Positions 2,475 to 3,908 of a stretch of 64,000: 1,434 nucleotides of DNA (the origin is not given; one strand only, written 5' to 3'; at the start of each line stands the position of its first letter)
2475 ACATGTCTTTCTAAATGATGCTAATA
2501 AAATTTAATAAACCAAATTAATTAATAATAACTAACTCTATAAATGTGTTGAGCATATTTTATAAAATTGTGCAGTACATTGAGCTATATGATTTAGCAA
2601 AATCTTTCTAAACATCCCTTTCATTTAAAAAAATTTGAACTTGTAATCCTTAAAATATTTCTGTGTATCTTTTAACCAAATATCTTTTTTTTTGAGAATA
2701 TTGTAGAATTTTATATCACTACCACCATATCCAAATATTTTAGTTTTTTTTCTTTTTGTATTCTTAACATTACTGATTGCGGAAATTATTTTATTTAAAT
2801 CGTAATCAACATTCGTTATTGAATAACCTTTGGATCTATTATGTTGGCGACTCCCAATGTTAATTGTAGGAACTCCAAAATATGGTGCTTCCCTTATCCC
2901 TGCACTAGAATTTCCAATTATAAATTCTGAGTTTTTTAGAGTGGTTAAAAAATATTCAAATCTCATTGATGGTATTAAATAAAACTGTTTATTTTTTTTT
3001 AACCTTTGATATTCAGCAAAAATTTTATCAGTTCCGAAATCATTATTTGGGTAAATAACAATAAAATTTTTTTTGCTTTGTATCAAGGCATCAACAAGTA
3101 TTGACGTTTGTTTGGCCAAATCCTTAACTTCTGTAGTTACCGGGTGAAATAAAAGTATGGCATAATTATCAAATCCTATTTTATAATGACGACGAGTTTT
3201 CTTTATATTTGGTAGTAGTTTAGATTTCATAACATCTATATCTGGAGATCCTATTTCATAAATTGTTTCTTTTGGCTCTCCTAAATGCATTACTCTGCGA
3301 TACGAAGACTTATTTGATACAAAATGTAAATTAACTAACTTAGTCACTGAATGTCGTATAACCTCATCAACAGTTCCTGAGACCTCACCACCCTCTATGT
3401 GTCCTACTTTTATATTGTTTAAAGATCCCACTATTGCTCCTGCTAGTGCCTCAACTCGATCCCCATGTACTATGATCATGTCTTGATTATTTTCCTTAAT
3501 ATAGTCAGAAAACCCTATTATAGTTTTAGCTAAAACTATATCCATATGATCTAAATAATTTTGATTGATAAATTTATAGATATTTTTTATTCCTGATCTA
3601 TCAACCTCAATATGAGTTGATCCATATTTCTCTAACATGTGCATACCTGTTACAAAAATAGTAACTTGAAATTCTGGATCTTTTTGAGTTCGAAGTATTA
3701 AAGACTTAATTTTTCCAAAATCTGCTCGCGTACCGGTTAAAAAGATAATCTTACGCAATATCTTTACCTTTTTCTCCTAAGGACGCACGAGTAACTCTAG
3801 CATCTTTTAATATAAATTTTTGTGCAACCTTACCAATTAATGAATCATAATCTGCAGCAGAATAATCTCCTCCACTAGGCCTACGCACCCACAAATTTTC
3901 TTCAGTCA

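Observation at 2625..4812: NeuB/NeuC of the true Neu5Ac type in a free-living marine oligotroph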

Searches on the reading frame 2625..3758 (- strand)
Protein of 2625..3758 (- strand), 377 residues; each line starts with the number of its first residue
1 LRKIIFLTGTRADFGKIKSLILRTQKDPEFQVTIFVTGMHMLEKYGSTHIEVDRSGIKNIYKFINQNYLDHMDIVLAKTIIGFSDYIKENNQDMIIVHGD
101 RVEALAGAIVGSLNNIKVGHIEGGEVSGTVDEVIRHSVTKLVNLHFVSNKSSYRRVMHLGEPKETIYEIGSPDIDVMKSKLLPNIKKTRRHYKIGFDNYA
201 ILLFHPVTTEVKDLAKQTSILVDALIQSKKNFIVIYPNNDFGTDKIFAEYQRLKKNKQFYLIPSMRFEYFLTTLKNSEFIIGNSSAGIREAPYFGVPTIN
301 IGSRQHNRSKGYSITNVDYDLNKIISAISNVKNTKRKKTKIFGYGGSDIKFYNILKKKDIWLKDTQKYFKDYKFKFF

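Call 3: search_protein_families(library=ncbifam, proteins=[window:2625-3758:-], max_evalue=0.001)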
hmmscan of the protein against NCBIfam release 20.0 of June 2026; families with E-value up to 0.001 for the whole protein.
window:2625-3758:- (377 aa): 2 families
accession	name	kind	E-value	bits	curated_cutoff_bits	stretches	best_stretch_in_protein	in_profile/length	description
TIGR03568.1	NeuC_NnaA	equivalog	3e-119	398.2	235.9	1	2-355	1-365/365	UDP-N-acetylglucosamine 2-epimerase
TIGR00236.1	wecB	equivalog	5.9e-22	78.3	210.15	1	3-301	2-300/366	non-hydrolyzing UDP-N-acetylglucosamine 2-epimerase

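Call 4: search_protein_families(library=pfam, proteins=[window:2625-3758:-], max_evalue=0.001)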
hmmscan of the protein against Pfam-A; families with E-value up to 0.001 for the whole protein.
window:2625-3758:- (377 aa): 1 family
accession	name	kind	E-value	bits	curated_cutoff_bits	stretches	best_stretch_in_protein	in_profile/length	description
PF02350.25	Epimerase_2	-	1.7e-73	247.9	30.6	1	24-356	3-347/347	UDP-N-acetylglucosamine 2-epimerase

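Call 12: search_solved_structures(query=window:2625-3758:-, max_evalue=0.001)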
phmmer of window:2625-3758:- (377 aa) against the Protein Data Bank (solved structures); distinct sequences matched with E-value up to 0.001: 26.
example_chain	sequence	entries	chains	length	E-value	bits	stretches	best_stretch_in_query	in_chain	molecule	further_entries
5zlr_A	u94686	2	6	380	2.1e-54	188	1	1-360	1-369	GDP/UDP-N,N'-diacetylbacillosamine 2-epimerase (Hydrolyzing)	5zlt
5xvs_A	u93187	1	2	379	2.1e-54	188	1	1-360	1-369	GDP/UDP-N,N'-diacetylbacillosamine 2-epimerase (Hydrolyzing)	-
4zht_A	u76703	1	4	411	6.6e-52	179.8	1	4-361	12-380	Bifunctional UDP-N-acetylglucosamine 2-epimerase/N-acetylmannosamine kinase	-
5enz_A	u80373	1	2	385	9.3e-16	60.9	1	1-303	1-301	UDP-GlcNAc 2-epimerase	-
4neq_A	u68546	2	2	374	5.5e-13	51.8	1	3-355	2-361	UDP-N-acetylglucosamine 2-epimerase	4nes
3ot5_A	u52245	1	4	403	2.3e-12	49.7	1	3-301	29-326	UDP-N-acetylglucosamine 2-epimerase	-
4fkz_A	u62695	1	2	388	9.4e-12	47.7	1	3-301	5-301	UDP-N-acetylglucosamine 2-epimerase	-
1o6c_A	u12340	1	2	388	9.4e-12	47.7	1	3-301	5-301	UDP-N-acetylglucosamine 2-epimerase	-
7vza_A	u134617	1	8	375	5.4e-11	45.3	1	6-305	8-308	Putative UDP-N-acetylglucosamine 2-epimerase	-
7vyy_A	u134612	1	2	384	5.8e-11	45.1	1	6-305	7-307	Putative UDP-N-acetylglucosamine 2-epimerase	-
7vz6_A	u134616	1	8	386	5.9e-11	45.1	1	6-305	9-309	Putative UDP-N-acetylglucosamine 2-epimerase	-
8ahe_A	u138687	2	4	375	1.7e-10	43.6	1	3-301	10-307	UDP-N-acetylglucosamine 2-epimerase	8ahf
3beo_A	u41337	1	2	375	1.7e-10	43.6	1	3-301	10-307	UDP-N-acetylglucosamine 2-epimerase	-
6vlb_A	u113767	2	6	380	9.7e-09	37.8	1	3-301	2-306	UDP-N-acetylglucosamine 2-epimerase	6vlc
3dzc_A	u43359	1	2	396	1.5e-08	37.2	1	1-177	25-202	UDP-N-acetylglucosamine 2-epimerase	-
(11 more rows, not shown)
